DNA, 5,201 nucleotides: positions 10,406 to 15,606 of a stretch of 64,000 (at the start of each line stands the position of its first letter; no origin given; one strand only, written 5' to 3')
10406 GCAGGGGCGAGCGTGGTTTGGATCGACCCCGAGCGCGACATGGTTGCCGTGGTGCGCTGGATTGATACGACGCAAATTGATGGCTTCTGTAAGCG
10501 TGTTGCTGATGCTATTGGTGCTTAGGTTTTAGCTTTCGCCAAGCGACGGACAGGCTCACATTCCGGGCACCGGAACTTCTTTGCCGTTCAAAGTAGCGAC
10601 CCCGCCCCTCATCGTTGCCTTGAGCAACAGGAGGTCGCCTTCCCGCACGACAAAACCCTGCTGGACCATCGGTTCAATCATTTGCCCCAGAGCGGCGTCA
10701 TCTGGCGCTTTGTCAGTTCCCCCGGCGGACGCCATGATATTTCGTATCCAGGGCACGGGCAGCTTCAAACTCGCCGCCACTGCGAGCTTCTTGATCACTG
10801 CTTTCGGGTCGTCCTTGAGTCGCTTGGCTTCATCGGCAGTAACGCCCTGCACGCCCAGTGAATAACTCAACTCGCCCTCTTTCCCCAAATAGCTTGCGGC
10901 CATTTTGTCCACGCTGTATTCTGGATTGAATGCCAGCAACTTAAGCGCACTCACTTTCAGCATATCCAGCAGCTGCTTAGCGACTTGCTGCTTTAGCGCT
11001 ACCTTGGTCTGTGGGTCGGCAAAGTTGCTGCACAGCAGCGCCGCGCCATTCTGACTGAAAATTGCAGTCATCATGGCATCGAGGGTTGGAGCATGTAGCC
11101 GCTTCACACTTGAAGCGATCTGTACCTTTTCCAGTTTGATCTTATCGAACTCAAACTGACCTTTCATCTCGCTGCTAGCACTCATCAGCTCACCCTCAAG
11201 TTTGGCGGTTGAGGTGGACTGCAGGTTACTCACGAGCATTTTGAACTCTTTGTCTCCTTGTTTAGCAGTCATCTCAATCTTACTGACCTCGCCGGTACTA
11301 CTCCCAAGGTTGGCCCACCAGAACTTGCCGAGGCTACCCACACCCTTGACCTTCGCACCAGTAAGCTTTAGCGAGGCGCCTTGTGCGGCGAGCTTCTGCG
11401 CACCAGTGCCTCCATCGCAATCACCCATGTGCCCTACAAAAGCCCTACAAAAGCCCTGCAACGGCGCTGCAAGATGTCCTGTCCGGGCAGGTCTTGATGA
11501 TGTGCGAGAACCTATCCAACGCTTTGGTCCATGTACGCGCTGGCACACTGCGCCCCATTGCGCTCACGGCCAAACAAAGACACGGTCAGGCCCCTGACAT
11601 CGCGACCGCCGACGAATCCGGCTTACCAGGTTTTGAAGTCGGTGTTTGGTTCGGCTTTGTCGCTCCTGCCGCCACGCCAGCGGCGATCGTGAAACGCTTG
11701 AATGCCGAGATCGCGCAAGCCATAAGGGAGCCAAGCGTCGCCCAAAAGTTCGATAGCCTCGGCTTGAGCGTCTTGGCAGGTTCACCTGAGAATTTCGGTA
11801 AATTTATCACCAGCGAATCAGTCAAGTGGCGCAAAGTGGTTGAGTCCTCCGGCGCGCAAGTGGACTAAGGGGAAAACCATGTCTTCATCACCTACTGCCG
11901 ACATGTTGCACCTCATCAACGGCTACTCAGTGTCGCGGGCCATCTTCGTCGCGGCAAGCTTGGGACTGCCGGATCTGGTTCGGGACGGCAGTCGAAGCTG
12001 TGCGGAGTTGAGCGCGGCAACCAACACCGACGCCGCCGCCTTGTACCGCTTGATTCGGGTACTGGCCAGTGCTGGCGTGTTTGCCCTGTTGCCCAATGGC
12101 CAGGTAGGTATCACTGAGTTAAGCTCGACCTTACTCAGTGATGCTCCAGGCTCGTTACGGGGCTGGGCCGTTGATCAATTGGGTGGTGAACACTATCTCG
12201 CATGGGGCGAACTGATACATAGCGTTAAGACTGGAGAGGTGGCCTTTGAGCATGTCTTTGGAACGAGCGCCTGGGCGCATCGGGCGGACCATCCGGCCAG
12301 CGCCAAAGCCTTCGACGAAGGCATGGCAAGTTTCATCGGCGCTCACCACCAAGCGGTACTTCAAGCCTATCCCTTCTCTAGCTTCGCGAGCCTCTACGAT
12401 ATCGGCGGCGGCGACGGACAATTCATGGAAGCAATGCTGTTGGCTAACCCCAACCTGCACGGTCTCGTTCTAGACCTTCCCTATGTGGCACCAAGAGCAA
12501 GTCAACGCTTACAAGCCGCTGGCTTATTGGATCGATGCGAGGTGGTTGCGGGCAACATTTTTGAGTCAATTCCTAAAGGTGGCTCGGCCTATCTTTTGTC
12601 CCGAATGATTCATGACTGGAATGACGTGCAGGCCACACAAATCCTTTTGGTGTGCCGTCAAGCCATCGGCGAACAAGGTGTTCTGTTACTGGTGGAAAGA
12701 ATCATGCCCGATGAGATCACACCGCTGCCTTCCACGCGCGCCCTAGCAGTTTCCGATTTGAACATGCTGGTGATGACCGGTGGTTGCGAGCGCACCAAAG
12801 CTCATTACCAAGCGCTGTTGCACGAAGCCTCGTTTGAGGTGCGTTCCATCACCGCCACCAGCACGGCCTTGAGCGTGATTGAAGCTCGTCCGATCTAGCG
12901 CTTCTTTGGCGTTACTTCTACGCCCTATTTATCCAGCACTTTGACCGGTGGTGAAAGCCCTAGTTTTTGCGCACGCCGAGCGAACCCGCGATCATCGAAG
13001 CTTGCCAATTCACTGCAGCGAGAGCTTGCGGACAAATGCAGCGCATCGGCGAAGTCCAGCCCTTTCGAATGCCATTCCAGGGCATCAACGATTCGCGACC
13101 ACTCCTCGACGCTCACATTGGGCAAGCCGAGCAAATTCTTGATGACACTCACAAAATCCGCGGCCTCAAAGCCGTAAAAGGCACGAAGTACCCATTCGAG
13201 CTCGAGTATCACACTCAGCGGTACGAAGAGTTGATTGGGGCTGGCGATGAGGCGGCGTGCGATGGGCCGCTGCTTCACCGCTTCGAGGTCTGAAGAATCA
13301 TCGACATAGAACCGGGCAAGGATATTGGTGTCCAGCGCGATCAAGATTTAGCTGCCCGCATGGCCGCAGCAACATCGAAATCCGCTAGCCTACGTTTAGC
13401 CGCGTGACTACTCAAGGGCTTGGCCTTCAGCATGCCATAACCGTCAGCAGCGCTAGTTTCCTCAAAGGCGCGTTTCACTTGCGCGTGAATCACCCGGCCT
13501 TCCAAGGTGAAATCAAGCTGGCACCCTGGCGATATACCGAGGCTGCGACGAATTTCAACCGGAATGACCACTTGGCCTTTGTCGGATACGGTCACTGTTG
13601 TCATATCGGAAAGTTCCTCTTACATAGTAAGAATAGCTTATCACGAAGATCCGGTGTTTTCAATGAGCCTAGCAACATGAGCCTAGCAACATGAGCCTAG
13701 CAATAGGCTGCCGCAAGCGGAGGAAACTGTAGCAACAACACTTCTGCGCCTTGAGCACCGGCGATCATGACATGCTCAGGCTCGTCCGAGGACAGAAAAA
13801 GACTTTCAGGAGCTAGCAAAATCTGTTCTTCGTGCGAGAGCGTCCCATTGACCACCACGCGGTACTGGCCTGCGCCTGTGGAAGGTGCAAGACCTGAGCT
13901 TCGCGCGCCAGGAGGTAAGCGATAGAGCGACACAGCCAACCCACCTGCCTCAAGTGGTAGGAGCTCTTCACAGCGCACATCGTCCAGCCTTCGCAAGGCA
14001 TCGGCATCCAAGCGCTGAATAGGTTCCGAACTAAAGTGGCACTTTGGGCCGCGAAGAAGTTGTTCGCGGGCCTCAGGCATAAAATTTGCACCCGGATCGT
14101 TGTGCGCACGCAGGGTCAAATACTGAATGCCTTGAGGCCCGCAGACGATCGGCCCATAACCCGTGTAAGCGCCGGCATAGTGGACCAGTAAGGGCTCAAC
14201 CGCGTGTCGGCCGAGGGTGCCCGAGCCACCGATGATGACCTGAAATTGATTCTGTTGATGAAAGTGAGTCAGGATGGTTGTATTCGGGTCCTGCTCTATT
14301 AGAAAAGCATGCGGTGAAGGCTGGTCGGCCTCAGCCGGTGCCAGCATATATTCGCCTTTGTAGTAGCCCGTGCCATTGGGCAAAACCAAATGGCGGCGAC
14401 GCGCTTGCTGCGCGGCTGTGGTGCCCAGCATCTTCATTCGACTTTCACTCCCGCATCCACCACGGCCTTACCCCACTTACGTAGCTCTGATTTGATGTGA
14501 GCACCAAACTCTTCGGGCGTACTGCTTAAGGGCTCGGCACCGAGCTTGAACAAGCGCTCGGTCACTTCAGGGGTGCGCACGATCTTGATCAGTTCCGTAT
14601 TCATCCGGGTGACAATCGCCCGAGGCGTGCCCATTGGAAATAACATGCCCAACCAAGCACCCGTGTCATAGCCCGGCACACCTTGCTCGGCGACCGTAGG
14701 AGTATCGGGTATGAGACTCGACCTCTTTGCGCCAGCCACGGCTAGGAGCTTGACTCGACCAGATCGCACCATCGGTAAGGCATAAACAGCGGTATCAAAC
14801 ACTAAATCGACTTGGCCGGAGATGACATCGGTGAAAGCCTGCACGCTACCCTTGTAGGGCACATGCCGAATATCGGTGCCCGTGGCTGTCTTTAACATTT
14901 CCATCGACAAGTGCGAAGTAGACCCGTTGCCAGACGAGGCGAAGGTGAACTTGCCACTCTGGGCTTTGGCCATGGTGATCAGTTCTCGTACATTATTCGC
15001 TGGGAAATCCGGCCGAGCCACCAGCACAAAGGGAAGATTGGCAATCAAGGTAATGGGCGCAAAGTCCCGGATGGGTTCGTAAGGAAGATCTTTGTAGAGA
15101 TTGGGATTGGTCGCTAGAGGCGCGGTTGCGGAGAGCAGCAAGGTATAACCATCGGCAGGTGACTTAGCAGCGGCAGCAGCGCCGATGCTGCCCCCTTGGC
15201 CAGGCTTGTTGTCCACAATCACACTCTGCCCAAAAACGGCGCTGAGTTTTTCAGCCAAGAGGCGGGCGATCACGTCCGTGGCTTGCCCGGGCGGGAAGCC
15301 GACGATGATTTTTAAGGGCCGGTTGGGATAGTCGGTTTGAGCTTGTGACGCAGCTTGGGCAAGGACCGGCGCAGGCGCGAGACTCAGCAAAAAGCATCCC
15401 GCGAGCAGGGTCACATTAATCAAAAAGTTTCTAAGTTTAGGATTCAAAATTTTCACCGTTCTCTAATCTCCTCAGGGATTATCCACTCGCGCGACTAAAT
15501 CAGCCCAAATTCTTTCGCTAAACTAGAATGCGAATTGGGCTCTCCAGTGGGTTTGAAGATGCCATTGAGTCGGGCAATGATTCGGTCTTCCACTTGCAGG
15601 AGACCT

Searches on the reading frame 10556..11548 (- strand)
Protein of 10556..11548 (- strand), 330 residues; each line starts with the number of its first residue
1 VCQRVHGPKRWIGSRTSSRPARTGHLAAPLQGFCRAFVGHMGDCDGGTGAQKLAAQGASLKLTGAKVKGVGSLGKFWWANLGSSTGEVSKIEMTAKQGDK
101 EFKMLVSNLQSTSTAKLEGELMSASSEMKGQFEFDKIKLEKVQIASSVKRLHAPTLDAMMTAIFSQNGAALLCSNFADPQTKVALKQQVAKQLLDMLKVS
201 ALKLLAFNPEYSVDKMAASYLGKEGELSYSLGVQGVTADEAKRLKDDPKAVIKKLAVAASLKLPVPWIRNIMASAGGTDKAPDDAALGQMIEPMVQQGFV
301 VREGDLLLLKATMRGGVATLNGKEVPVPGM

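Call 79: search_protein_families(library=pfam, max_evalue=0.00001, proteins=[window:10556-11548:-])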
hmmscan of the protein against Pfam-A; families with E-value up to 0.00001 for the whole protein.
window:10556-11548:- (330 aa): 1 family
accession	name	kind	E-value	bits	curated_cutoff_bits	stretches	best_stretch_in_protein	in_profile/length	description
PF06097.16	DUF945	-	2.6e-27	96.5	26.8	1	55-327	195-459/460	Bacterial protein of unknown function (DUF945)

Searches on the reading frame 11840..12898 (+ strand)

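Call 79: search_protein_families(library=pfam, max_evalue=0.00001, proteins=[window:11840-12898:+])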
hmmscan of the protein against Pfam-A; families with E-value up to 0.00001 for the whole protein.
window:11840-12898:+ (352 aa): 2 families
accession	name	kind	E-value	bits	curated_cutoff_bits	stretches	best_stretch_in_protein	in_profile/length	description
PF00891.24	Methyltransf_2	-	3.7e-44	151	22.3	1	122-332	1-209/210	O-methyltransferase domain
PF08100.18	Dimerisation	-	1.3e-12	47.8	25.6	1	20-100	7-92/93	O-methyltransferase dimerisation domain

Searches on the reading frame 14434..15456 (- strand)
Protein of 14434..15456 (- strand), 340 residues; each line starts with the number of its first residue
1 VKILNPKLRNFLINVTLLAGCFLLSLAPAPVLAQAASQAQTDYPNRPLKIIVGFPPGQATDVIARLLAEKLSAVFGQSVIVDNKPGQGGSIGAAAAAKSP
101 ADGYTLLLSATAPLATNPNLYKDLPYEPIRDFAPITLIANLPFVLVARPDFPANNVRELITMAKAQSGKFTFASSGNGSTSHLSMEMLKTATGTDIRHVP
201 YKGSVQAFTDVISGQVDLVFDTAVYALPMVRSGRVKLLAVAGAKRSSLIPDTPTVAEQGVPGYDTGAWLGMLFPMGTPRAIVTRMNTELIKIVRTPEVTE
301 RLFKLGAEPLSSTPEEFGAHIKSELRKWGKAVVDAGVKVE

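Call 79: search_protein_families(library=pfam, max_evalue=0.00001, proteins=[window:14434-15456:-])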
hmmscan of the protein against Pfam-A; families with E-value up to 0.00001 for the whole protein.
window:14434-15456:- (340 aa): 1 family
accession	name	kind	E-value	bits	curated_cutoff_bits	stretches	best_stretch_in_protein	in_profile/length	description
PF03401.19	TctC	-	5.4e-74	249.6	27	1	63-333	1-270/274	Tripartite tricarboxylate transporter family receptor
